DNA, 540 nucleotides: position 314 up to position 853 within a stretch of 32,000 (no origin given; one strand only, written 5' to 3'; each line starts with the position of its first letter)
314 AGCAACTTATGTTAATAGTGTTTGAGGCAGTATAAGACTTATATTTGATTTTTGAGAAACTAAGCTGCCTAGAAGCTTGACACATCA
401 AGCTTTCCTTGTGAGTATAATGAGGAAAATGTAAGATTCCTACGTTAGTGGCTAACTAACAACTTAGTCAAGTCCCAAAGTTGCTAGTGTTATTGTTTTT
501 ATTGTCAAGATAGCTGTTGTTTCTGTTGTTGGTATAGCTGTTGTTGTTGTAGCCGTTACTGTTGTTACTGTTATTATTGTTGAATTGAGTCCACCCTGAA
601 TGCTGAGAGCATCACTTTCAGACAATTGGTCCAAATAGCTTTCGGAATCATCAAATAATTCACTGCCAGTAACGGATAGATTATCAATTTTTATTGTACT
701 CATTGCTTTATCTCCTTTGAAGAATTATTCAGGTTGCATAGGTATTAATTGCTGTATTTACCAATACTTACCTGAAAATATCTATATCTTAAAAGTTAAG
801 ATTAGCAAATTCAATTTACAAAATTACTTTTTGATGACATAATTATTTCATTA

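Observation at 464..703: Precursor core with 17 Thr in 41 residues and no Cys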

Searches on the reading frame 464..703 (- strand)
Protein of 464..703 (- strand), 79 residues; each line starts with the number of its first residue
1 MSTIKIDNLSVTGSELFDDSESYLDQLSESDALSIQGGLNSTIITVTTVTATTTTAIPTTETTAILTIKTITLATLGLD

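Call 5: search_protein_families(library=pfam, proteins=[window:464-703:-], max_evalue=0.01)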
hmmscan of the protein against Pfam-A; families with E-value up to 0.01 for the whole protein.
window:464-703:- (79 aa): 0 families

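Call 6: search_protein_families(library=ncbifam, proteins=[window:464-703:-], max_evalue=0.01)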
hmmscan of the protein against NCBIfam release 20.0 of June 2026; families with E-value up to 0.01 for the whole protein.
window:464-703:- (79 aa): 0 families

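Call 28: find_homologous_proteins(query=window:464-703:-, max_evalue=0.001)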
Query window:464-703:- (79 aa): 45 proteins with E <= 0.001 among 47 candidates.
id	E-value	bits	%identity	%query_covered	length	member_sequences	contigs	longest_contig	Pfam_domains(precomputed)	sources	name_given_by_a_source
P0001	2.0e-36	140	100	100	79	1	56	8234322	-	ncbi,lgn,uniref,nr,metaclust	ncbi:hypothetical protein [Nostoc punctiforme]|uniref:hypothetical protein n=1 Tax=Nostoc punctiform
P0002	1.5e-14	71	87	48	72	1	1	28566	-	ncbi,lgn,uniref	ncbi:hypothetical protein [Nostoc sp.]|uniref:hypothetical protein n=1 Tax=Nostoc sp. TaxID=1180 Rep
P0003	1.5e-12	65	61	84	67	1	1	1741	-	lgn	-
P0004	3.4e-12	64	81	56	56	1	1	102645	-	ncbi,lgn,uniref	ncbi:MAG: hypothetical protein V7K89_16950 [Nostoc sp.]|uniref:hypothetical protein n=1 Tax=Nostoc s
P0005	2.3e-11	61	78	48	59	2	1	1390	-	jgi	jgi:hypothetical protein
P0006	2.4e-11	61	77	56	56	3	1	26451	-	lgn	-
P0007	2.4e-11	61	74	59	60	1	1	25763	-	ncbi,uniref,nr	ncbi:hypothetical protein I8751_22275 [Nostocaceae cyanobacterium CENA357]|uniref:Uncharacterized pr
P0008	2.4e-11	61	85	48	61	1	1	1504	-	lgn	-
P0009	3.4e-11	60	72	59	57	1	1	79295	-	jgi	jgi:hypothetical protein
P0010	5.4e-11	60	68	71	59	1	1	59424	-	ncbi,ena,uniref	ncbi:hypothetical protein [uncultured Nostoc sp.]|uniref:hypothetical protein n=1 Tax=uncultured Nos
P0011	1.1e-10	59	80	48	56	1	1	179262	-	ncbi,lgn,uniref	ncbi:MAG: hypothetical protein V7K41_07600 [Nostoc sp.]|uniref:hypothetical protein n=1 Tax=Nostoc s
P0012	1.1e-10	59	76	54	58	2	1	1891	-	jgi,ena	-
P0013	1.5e-10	58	78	53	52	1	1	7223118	-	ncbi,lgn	ncbi:MAG: hypothetical protein ACFKPT_22880 [Gloeotrichia echinulata GP01]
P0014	2.2e-10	58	64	71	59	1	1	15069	-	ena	-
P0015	2.3e-10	58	73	58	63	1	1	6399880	-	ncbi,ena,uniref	ncbi:hypothetical protein [Nostoc sp.]|uniref:hypothetical protein n=1 Tax=Nostoc sp. TaxID=1180 Rep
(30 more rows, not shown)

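Call 32: find_encoding_contigs(protein=P0001, flank=3000, max_places=10)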
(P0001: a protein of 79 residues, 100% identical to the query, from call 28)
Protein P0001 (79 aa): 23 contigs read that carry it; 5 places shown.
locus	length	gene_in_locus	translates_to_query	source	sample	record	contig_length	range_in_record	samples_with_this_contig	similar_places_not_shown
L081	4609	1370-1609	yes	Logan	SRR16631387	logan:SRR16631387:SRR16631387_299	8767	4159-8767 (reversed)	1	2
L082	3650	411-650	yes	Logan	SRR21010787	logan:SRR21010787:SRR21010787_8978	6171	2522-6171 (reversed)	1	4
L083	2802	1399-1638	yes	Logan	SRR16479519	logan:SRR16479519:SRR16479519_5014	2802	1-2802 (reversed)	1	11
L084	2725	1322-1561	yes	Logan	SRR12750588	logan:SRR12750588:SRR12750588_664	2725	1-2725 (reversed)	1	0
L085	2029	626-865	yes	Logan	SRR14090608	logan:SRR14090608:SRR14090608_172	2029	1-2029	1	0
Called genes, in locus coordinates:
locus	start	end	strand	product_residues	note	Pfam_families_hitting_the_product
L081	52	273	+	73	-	-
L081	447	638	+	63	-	-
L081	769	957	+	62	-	-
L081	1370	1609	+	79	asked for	-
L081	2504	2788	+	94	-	-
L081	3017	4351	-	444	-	PF05977:MFS_3, PF07690:MFS_1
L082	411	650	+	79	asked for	-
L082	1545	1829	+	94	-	-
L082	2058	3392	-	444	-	PF05977:MFS_3, PF07690:MFS_1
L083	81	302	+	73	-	-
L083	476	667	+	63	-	-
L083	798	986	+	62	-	-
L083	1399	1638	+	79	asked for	-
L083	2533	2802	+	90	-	?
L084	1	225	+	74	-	?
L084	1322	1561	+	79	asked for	-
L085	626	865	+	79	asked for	-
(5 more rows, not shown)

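Call 52: find_encoding_contigs(protein=P0002, flank=10000, max_places=3)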
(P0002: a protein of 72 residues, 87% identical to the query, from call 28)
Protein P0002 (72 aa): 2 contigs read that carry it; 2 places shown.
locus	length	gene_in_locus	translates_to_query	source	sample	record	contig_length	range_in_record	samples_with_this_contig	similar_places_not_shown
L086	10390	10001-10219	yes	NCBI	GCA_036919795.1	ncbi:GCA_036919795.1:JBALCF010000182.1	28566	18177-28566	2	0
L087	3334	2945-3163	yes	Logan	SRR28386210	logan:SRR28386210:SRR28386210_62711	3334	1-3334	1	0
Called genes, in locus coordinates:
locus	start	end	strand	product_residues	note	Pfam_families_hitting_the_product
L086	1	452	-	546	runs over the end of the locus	PF20154:LNT_N, PF00795:CN_hydrolase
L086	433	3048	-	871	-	PF00521:DNA_topoisoIV, PF03989:DNA_gyraseA_C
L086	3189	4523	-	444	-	PF00654:Voltage_CLC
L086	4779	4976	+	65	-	-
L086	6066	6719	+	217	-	PF02390:Methyltransf_4, PF13847:Methyltransf_31 (weak)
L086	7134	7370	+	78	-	-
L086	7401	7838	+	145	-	-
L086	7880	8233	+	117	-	PF07862:Nif11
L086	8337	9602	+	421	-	PF04055:Radical_SAM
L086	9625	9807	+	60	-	-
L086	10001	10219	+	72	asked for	-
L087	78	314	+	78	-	-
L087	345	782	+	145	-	-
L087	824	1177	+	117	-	PF07862:Nif11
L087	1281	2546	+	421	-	PF04055:Radical_SAM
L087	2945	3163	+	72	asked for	-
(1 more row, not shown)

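Call 60: predict_structure(alignment_id=A2)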
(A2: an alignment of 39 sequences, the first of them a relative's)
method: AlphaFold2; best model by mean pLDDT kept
length: 79 residues; sequences in the alignment: 39
mean_pLDDT: 57.3   pTM: 0.21
mean pLDDT of the five models: 57.3, 54.4, 53.2, 51.8, 47.2
residues with pLDDT >= 90: 0; 70-90: 1; 50-70: 75; < 50: 3
segments of 3 or more residues with pLDDT < 50: none
pLDDT, mean of each block of 10 residues (from residue 1): 56 57 57 56 60 59 60 53
secondary structure, 60 per line:
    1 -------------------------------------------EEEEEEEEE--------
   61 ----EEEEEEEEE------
elements in order: E44-52 E65-73
